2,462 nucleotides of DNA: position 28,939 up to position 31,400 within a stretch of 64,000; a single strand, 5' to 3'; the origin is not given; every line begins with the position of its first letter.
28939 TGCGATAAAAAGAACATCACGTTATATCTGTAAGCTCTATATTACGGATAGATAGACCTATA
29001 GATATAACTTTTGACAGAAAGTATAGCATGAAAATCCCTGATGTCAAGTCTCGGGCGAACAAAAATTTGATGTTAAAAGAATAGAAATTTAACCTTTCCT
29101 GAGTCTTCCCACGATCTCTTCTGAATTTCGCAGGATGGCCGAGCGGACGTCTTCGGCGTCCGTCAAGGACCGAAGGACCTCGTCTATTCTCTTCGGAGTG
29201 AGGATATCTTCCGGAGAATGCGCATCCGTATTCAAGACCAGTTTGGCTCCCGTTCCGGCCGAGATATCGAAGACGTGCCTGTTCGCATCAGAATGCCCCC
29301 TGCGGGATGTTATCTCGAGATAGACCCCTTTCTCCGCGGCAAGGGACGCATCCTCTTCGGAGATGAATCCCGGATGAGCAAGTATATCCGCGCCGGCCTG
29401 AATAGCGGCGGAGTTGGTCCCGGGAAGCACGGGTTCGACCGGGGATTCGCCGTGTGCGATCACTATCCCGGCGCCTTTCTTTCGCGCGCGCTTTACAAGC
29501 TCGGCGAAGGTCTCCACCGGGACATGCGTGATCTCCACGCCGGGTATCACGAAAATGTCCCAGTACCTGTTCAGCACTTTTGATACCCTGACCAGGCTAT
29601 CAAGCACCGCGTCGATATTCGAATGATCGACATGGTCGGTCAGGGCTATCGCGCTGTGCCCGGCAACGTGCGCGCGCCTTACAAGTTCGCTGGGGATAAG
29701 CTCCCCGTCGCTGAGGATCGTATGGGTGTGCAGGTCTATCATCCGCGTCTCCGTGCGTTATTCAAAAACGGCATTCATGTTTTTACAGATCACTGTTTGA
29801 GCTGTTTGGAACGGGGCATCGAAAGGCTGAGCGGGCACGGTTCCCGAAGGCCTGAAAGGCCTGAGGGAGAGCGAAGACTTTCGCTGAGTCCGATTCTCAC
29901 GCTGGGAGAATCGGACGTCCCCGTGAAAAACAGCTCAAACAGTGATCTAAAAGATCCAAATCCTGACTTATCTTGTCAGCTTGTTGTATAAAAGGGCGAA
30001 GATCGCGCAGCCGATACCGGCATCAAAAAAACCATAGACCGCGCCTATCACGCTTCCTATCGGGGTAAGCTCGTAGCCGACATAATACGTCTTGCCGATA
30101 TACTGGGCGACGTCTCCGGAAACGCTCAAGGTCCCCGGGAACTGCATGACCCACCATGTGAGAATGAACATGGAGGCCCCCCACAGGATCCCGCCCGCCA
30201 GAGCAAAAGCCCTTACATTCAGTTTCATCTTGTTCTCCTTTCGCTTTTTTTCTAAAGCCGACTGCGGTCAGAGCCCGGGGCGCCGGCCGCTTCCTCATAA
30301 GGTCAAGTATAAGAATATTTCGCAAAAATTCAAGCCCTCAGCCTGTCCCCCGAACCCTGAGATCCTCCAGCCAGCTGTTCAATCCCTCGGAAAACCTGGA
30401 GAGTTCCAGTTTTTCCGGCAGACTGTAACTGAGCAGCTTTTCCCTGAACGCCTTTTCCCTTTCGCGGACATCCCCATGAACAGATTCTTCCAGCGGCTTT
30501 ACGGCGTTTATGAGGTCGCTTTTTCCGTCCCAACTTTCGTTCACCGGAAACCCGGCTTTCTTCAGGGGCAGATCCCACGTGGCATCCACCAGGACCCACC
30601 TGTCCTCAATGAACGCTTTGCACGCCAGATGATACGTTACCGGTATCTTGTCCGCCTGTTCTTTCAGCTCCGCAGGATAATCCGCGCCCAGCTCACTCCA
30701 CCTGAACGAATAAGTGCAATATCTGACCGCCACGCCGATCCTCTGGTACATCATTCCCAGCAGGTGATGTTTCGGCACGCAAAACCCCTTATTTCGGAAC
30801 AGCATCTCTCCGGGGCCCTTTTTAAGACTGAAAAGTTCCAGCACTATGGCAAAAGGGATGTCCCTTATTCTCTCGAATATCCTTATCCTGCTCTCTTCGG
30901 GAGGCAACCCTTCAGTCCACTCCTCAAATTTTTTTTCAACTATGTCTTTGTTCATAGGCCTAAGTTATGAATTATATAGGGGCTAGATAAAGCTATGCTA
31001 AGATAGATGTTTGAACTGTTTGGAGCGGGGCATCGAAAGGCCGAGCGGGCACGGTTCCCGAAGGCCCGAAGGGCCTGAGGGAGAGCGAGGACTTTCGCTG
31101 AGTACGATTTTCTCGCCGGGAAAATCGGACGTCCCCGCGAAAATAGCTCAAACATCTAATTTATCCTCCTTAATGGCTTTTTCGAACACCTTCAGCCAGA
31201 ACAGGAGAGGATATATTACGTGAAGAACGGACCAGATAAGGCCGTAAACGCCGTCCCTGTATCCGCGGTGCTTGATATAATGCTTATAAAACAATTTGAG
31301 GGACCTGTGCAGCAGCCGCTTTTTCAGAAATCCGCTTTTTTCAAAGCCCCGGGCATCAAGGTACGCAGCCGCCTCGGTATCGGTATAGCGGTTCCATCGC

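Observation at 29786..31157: Two homologous ~160-bp palindromic structured elements with covarying base pairs (candidate novel ncRNA or MITE family)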

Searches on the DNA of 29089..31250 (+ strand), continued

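Call 66: search_with_rna_model(model_id=R1, sources=[L037, L059], max_evalue=0.001, show_alignments=6)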
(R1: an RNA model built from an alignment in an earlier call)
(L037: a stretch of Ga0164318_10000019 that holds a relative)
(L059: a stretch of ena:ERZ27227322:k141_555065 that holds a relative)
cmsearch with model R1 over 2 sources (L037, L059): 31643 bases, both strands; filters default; matches with E-value up to 0.001: 5.
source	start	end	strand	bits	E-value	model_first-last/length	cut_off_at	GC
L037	310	438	-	146.2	4.7e-31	1-129/129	no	0.61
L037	5666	5796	-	141.4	5.6e-30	1-129/129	no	0.6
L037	5913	6032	+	61.6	5e-12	1-129/129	no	0.55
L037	9909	10041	-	58.5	2.4e-11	1-129/129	no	0.56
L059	19563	19693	-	53.7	3e-10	1-129/129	no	0.5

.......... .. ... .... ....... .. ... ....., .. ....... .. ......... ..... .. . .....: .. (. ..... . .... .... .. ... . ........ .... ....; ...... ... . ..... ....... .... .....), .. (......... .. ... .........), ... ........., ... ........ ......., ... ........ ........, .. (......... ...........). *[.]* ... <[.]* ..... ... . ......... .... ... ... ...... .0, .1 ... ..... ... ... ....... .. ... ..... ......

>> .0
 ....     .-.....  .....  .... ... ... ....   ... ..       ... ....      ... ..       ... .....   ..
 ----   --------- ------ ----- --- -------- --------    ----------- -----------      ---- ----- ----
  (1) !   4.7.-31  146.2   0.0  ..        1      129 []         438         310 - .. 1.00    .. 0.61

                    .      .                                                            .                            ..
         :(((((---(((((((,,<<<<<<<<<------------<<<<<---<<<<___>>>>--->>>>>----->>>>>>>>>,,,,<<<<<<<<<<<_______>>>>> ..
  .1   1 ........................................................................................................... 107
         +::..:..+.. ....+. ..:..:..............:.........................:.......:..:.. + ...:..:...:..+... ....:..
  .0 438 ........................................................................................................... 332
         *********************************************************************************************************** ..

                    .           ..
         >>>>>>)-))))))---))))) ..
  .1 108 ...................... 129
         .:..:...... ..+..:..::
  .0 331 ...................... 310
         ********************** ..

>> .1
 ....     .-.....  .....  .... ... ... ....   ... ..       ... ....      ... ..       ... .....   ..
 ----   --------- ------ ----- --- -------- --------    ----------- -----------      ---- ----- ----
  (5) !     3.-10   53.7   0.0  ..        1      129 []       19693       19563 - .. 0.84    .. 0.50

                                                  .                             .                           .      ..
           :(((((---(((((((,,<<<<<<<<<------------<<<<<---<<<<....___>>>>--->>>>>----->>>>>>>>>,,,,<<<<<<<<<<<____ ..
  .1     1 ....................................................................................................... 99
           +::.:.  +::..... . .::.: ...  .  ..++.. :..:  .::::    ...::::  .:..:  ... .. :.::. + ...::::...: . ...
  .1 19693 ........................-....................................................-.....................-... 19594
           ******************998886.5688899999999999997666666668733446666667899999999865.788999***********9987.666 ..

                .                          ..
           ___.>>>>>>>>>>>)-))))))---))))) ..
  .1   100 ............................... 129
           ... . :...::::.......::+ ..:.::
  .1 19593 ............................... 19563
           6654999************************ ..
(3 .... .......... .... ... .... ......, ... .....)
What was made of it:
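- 29829..29840 (+): Conserved unpaired junction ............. The family-wide minimum is GCNNGG just 5' of P3. Types C and D keep GCUUGG (call 66).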

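Call 68: build_rna_model(alignment_id=A6)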
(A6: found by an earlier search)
Model R2 built from alignment A6 (20 sequences, 139 columns); structure: stored with the alignment.
model positions 129; base pairs 41; branch points 1; effective number of sequences 2.08; information 0.59 bits per position. Calibrated on 0.2 Mb of random sequence (short: E-values are rough).
structure used (alignment columns):
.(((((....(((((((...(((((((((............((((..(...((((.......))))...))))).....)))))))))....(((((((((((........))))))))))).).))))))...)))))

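Call 69: search_with_rna_model(model_id=R2, source=window, filters=off, max_evalue=5)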
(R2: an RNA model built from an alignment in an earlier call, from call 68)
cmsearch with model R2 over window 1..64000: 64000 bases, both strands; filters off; matches with E-value up to 5: 9.
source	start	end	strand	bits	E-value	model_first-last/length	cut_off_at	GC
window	29802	29932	+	137.7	4.9e-29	1-129/129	no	0.59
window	31016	31145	+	124.3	5.2e-26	1-129/129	no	0.62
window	28620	28736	-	49.4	4.5e-09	1-129/129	no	0.59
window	29803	29933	-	23.6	0.0032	1-129/129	no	0.59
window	31102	31130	-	12.1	1.3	85-113/129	no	0.52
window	27263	27294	-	10.8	2.5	1-129/129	no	0.62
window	27262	27293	+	10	3.7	1-129/129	no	0.62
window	62694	62783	-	9.8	4.1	1-129/129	no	0.58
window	26430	26538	-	9.7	4.4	1-129/129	no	0.49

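Call 70: search_with_rna_model(model_id=R2, sources=[L035, L037, L038, L039, L040, L043, L044, L045, L047, L048, L049, L050, L055, L056, L057, L059, L060], max_evalue=1)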
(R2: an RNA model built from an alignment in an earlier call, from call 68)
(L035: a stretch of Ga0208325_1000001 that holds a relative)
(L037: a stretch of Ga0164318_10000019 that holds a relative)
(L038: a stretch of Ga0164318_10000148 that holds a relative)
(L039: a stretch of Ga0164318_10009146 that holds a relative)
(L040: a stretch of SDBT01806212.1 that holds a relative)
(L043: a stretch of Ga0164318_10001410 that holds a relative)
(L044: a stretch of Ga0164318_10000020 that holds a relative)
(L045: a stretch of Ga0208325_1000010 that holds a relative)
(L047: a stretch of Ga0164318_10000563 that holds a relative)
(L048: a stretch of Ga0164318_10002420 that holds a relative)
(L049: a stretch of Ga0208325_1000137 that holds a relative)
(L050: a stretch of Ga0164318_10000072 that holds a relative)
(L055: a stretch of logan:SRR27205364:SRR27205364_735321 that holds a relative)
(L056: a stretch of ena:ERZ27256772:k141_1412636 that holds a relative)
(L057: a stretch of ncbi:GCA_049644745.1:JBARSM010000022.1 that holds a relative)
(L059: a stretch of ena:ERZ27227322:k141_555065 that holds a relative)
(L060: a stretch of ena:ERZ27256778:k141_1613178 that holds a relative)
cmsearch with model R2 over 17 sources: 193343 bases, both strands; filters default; matches with E-value up to 1: 22.
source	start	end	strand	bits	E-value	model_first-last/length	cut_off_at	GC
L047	60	188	+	144.1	5.1e-30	1-129/129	no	0.61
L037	310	438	-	138.6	9e-29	1-129/129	no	0.61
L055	995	1125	-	137.7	1.5e-28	1-129/129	no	0.59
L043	10807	10935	-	136.3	3e-28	1-129/129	no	0.63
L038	4316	4444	-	135.2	5.5e-28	1-129/129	no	0.64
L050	3110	3240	-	134.4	8.2e-28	1-129/129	no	0.63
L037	5666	5796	-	132.9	1.8e-27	1-129/129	no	0.6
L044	787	916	+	128.8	1.5e-26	1-129/129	no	0.62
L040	240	368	+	126.8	4.4e-26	1-129/129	no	0.56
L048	58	188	-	126.4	5.3e-26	1-129/129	no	0.6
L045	6234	6357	+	113.8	3.7e-23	1-129/129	no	0.59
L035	6986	7109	-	113.2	5.1e-23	1-129/129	no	0.58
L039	3154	3283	-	107.8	8.5e-22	1-129/129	no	0.63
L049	1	108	+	100.6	3.6e-20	22-129/129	5'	0.59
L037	9909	10041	-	93.5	1.5e-18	1-129/129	no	0.56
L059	19563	19693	-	89.8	1e-17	1-129/129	no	0.5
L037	5913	6032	+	84.1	2e-16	1-129/129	no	0.55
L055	2192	2308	+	61.2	3e-11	1-129/129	no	0.61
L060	11014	11121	+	21.7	0.025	1-129/129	no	0.51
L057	10992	11108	+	20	0.061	1-129/129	no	0.55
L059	11163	11285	+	15.8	0.55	1-129/129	no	0.55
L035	6998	7028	+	15.1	0.81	83-113/129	no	0.55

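Call 71: search_with_rna_model(model_id=R2, sources=[L055, L060, L057], max_evalue=0.1, show_alignments=5)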
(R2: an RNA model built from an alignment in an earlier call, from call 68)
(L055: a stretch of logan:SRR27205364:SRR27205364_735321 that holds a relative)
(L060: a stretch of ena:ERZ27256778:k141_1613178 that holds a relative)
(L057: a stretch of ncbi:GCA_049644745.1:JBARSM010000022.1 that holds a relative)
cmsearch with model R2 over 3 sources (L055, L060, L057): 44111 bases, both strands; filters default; matches with E-value up to 0.1: 4.
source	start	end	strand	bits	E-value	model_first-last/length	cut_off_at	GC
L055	995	1125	-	137.7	3.4e-29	1-129/129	no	0.59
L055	2192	2308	+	61.2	6.9e-12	1-129/129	no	0.61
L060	11014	11121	+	21.7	0.0058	1-129/129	no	0.51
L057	10992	11108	+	20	0.014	1-129/129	no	0.55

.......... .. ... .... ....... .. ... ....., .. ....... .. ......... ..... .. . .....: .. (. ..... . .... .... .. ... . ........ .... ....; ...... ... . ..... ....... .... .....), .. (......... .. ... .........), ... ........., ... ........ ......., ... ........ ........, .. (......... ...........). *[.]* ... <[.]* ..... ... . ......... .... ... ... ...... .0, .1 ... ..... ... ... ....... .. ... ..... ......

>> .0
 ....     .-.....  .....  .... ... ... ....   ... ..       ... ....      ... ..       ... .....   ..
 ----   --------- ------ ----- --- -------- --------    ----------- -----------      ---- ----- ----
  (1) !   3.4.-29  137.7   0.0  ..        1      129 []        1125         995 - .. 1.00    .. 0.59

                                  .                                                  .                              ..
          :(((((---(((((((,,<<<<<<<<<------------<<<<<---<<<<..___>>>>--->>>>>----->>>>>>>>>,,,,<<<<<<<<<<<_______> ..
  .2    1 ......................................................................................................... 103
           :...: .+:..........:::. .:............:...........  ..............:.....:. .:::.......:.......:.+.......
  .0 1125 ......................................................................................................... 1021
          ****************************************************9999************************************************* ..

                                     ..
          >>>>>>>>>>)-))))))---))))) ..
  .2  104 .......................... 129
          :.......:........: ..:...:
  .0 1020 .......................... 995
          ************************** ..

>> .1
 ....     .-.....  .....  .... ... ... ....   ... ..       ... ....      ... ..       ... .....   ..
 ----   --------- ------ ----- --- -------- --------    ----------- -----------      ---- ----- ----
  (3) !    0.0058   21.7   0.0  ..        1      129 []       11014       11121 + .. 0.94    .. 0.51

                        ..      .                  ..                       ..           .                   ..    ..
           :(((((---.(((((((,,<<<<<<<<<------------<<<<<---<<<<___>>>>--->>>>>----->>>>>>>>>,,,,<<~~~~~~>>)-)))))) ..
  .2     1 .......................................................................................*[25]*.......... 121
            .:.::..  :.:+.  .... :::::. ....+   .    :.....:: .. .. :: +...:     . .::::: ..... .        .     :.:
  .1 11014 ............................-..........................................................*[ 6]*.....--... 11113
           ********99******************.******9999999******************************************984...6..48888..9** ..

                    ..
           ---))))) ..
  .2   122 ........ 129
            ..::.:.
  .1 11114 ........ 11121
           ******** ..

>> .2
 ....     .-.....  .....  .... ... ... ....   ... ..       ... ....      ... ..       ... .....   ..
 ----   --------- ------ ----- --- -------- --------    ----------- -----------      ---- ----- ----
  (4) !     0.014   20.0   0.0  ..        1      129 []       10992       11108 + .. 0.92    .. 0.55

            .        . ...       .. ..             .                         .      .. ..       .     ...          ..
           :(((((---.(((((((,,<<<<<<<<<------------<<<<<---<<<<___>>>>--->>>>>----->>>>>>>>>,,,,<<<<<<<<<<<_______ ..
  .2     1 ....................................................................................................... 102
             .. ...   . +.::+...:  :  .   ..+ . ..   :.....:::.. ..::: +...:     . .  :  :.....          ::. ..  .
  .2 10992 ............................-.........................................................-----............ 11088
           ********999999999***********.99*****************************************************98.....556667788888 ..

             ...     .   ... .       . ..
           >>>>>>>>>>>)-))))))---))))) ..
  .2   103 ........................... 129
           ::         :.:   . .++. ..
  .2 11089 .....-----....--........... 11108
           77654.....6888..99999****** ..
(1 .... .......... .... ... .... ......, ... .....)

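Call 96: search_rna_families(sources=[L037, L045, L059], threshold=evalue, max_evalue=1)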
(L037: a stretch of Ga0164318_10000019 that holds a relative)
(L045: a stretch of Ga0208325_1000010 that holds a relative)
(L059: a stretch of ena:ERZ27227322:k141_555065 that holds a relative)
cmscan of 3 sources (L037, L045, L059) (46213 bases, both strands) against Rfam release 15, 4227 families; matches with E-value up to 1: 5.
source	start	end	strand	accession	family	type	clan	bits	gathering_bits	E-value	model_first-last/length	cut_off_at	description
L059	7502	7575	+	RF00005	tRNA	Gene; tRNA;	CL00001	68.7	29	5.3e-13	1-71/71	no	tRNA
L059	12608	12669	+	RF02399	NsiR1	Gene; sRNA;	-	29.5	39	0.063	1-60/60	no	Nitrogen stress-induced RNA 1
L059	1150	1229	+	RF01662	ceN89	Gene; snRNA; snoRNA; CD-box;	-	27.5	48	0.083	1-78/78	no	Caenorhabditis snoRNA ceN89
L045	13313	13396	-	RF02248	Six3os1_3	Gene; lncRNA;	-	20.2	40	0.45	1-75/75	no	Six3os1 conserved region 3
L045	1719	1979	-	RF02250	Six3os1_5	Gene; lncRNA;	-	18.7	50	0.9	1-272/272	no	Six3os1 conserved region 5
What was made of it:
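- On Any Rfam 15 RNA family: Nothing overlaps the type C, type D or L045 copies at E <= 1 (call 96).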
